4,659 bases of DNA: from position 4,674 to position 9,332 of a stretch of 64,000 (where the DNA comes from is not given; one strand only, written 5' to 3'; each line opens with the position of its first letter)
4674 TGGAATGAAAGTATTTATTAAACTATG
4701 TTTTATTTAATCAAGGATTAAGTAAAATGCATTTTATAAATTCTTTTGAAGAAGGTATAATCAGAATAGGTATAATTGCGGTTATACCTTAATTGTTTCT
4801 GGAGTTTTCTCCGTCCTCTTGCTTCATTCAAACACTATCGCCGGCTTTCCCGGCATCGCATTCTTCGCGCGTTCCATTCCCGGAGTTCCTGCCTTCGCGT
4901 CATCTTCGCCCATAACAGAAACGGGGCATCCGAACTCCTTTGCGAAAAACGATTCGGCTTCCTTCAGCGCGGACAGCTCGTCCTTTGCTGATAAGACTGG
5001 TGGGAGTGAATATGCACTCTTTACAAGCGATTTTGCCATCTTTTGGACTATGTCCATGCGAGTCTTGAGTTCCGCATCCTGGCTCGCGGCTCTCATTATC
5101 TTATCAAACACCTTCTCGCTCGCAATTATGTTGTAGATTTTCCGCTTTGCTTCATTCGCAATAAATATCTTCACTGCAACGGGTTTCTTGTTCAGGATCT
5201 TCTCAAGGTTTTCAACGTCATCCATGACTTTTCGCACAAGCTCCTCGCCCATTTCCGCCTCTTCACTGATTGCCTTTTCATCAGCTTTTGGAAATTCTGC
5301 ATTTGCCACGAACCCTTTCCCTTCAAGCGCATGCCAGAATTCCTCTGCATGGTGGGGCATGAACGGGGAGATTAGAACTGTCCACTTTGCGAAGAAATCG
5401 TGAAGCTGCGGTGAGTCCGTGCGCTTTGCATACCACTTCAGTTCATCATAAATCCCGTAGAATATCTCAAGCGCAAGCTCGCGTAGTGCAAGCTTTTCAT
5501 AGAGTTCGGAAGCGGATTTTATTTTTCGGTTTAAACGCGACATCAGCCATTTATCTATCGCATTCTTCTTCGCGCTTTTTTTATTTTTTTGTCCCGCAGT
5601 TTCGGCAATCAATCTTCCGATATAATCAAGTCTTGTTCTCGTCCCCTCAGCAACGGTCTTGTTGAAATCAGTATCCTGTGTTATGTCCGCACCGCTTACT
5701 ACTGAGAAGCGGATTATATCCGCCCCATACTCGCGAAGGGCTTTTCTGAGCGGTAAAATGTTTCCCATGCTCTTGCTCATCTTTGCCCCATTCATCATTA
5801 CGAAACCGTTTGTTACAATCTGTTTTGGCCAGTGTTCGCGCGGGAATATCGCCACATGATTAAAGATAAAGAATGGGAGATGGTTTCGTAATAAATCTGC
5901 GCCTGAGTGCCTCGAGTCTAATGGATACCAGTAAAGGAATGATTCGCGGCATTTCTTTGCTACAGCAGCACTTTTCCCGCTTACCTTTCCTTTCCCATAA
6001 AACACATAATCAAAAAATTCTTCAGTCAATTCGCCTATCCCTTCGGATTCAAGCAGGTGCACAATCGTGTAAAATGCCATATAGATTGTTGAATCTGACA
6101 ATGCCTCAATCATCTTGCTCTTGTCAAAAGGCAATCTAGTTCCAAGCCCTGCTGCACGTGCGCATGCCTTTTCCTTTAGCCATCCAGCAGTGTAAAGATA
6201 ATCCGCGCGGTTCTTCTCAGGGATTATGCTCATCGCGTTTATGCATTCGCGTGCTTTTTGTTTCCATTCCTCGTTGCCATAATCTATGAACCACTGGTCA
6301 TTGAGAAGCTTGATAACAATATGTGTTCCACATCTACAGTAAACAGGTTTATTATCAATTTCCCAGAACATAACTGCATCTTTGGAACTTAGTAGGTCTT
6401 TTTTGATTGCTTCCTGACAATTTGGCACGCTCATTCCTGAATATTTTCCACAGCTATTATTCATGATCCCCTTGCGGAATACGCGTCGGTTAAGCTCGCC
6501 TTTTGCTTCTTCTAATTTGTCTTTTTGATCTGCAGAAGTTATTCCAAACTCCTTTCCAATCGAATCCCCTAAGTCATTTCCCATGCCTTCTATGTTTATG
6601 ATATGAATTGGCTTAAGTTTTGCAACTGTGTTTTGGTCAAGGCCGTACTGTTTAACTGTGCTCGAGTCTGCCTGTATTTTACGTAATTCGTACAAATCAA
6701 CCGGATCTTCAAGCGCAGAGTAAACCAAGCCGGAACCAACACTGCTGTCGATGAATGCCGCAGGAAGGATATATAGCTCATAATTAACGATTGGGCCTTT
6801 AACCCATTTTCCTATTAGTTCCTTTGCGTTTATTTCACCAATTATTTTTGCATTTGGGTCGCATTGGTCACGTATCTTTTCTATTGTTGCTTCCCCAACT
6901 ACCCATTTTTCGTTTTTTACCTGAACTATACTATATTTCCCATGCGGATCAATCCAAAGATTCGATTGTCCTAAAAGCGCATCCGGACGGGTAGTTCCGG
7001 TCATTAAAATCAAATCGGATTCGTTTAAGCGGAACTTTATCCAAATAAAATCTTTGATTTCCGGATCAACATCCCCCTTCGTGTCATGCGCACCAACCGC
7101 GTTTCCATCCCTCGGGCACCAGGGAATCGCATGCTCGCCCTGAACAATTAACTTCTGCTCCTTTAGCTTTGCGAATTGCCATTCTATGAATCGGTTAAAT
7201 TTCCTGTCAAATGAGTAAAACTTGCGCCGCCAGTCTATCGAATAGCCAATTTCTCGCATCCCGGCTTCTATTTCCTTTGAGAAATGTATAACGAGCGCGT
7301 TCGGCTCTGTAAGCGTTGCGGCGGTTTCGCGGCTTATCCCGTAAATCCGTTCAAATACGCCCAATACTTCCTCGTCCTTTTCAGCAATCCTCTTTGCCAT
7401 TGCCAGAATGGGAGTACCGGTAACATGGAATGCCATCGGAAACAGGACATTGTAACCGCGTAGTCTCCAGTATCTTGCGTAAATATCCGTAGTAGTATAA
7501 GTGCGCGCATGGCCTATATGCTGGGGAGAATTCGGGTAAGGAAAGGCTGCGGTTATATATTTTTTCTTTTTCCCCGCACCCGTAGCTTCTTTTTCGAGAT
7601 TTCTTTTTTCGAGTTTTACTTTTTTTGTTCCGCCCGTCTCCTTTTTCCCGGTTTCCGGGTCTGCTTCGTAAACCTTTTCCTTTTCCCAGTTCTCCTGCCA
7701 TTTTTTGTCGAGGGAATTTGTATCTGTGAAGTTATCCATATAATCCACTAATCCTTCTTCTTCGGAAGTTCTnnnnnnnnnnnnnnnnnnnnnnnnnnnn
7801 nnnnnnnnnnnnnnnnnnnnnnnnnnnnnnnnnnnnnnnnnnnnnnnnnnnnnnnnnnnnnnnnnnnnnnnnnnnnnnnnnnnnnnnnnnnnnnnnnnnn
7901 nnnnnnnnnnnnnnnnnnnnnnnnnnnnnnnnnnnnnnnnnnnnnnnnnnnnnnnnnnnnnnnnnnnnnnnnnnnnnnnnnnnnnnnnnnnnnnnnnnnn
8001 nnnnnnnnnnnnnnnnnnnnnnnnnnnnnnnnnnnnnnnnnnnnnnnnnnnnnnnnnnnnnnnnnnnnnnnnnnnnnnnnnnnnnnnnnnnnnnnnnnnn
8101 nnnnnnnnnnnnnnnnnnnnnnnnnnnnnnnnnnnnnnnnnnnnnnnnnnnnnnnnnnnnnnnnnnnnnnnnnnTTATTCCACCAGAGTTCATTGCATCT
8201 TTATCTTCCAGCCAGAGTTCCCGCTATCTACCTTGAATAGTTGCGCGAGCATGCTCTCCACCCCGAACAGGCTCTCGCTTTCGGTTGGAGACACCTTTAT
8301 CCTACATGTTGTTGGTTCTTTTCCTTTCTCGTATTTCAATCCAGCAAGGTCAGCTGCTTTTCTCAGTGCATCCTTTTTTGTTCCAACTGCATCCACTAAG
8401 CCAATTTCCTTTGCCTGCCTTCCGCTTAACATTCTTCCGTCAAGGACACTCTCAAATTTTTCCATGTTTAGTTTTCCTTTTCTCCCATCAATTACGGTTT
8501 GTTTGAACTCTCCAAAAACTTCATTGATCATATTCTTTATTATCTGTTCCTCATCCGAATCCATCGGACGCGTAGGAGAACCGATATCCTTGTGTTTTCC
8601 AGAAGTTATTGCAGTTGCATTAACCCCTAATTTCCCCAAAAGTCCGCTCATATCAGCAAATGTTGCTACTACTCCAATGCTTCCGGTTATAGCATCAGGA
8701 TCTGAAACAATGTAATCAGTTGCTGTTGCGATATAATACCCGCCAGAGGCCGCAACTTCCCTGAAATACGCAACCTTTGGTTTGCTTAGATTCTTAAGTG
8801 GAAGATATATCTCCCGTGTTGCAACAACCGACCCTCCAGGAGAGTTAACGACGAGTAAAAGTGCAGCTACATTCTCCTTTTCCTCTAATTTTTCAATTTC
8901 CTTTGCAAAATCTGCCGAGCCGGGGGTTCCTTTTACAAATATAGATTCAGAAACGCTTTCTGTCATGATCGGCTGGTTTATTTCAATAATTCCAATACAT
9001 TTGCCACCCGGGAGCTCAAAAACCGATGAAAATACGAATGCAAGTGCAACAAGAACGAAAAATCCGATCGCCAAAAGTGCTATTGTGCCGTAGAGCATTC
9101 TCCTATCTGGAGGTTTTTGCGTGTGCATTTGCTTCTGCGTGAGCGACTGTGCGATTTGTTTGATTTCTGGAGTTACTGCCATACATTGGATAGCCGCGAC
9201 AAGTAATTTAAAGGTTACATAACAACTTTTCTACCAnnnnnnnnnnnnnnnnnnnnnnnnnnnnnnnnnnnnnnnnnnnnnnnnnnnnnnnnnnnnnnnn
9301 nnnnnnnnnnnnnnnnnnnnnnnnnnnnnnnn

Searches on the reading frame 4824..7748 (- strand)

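Call 7: search_protein_families(library=pfam, proteins=[window:4824-7748:-], max_evalue=0.01)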
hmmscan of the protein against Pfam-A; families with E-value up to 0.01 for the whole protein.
window:4824-7748:- (974 aa): 4 families
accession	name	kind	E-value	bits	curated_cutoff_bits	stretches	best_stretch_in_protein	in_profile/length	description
PF00133.28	tRNA-synt_1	-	4.8e-30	105.1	22.7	1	57-695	18-413/414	tRNA synthetases class I (I, L, M and V)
PF09334.17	tRNA-synt_1g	-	8.9e-26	91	20.1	2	64-123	2-61/391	tRNA synthetases class I (M)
PF08264.19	Anticodon_1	-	2.8e-21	76.4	25.1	1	732-856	1-143/148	Anticodon-binding domain of tRNA ligase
PF01406.26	tRNA-synt_1e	-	1.5e-14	54.5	27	2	611-697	209-293/301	tRNA synthetases class I (C) catalytic domain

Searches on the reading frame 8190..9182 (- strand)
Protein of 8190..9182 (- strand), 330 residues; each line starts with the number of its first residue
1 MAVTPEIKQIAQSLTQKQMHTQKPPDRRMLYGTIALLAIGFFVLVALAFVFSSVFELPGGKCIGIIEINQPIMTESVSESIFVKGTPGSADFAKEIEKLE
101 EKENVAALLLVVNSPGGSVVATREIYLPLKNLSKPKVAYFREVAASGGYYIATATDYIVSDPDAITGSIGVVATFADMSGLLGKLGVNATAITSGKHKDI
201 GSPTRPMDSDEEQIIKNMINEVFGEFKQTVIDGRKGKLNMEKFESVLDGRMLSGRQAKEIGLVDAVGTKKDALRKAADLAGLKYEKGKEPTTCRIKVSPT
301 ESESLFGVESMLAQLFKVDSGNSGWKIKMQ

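Call 7: search_protein_families(library=pfam, proteins=[window:8190-9182:-], max_evalue=0.01)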
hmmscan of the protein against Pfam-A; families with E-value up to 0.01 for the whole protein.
window:8190-9182:- (330 aa): 5 families
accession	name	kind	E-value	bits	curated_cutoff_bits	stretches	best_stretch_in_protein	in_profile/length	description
PF01343.23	Peptidase_S49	-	2.4e-42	145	24.9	1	133-283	6-154/154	Peptidase family S49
PF25145.1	NfeD1b_N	-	8.4e-09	35.7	40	1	100-173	26-99/189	NfeD1b, N-terminal domain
PF00574.28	CLP_protease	-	1.4e-07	32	20.2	1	92-156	33-97/182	Clp protease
PF01972.22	SDH_protease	-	4.8e-05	23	31.3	1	109-170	95-156/286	ClpP-like SDH-type serine proteinase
PF00378.25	ECH_1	-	0.0072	16.1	27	0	124-165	79-120/251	Enoyl-CoA hydratase/isomerase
